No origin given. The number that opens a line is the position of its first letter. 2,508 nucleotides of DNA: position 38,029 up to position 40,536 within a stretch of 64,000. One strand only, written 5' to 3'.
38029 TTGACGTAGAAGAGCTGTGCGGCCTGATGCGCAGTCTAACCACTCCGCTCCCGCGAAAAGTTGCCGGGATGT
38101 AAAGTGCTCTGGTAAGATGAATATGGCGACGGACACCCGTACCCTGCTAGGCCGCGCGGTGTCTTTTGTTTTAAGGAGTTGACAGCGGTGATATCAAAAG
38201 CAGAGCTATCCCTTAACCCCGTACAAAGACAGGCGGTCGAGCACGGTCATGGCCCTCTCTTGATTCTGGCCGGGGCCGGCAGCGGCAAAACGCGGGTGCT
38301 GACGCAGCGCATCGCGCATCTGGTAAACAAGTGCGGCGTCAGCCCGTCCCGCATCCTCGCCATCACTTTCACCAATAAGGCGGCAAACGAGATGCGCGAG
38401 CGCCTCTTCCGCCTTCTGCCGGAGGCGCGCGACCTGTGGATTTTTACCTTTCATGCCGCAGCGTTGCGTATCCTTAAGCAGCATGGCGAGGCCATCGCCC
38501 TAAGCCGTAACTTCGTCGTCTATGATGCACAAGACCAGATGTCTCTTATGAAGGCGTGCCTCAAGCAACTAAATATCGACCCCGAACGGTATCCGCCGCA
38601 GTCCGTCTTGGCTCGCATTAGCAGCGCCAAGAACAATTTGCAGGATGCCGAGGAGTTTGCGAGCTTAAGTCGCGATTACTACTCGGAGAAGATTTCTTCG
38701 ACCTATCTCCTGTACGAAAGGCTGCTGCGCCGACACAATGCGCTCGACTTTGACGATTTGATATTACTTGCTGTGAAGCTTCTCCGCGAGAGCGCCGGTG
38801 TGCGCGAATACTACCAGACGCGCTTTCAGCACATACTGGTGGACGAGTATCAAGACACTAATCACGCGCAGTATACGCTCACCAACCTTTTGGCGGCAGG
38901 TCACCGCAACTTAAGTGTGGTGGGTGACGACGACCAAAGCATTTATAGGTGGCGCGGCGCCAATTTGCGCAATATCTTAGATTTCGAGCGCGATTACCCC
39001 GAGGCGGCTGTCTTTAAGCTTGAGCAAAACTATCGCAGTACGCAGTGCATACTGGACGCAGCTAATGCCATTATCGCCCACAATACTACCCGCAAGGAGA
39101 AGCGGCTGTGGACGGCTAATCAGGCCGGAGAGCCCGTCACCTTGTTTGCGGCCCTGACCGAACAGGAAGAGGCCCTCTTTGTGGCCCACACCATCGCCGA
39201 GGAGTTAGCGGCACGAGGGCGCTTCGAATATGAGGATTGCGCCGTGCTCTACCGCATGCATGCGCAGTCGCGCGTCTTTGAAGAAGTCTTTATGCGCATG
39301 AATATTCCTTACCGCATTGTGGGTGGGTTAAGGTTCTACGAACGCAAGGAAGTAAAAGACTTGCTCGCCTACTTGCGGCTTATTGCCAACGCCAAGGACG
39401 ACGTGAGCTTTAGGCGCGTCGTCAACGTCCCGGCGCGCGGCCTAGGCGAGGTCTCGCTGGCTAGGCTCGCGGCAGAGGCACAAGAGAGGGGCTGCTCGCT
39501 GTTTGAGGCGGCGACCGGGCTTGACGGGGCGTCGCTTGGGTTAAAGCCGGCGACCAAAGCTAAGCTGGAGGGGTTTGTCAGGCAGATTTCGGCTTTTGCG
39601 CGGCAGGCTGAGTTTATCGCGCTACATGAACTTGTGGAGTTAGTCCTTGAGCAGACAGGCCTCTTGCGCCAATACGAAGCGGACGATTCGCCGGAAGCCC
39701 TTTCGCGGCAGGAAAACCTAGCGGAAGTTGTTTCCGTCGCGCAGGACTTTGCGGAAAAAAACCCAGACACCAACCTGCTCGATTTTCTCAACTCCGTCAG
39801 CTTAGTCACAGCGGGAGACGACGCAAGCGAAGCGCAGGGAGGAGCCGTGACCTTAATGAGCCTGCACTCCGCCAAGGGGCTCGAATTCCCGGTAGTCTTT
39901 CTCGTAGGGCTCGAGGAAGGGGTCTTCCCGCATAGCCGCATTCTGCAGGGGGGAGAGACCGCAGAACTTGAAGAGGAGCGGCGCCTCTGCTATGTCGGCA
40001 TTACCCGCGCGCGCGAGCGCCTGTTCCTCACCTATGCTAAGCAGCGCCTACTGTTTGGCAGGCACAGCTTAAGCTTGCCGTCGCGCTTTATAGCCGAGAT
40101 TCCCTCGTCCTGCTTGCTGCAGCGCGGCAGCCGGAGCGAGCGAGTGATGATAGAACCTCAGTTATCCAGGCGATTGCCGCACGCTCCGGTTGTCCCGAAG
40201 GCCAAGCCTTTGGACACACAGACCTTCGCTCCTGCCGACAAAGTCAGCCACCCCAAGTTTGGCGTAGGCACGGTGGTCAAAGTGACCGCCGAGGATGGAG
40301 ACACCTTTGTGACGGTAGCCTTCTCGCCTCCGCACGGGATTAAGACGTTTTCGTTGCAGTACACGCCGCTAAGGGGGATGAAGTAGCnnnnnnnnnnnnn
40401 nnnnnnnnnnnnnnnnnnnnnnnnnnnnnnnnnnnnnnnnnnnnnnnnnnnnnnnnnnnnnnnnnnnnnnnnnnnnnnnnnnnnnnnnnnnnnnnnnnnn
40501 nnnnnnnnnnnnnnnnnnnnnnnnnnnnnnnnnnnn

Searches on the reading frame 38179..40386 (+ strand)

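Call 9: search_protein_families(library=pfam, proteins=[window:38179-40386:+], max_evalue=0.01)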
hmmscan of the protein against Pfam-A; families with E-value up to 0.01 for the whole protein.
window:38179-40386:+ (735 aa): 8 families
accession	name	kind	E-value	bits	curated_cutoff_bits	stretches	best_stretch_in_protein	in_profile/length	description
PF00580.27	UvrD-helicase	-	3.3e-94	316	23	1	12-274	1-271/271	UvrD/REP helicase N-terminal domain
PF13361.12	UvrD_C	-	1.1e-78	265.6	25.6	1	280-622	2-350/350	UvrD-like helicase C-terminal domain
PF13245.12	AAA_19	-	3.1e-23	82.9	25.1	1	16-257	1-132/134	AAA domain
PF13538.12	UvrD_C_2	-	8.7e-10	38.8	27.4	1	557-617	2-51/52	UvrD-like helicase C-terminal domain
PF21196.3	PcrA_UvrD_tudor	-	2.4e-09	37.3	23.9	1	687-731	3-46/48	PcrA/UvrD tudor domain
PF13604.12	AAA_30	-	5.2e-06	26.8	27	1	12-75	2-65/191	AAA domain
PF01443.25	Viral_helicase1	-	9.6e-06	26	21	0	559-616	179-225/228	Viral superfamily 1 RNA helicase core domain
PF13086.12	AAA_11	-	0.00094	19.5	27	1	15-102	5-93/257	AAA domain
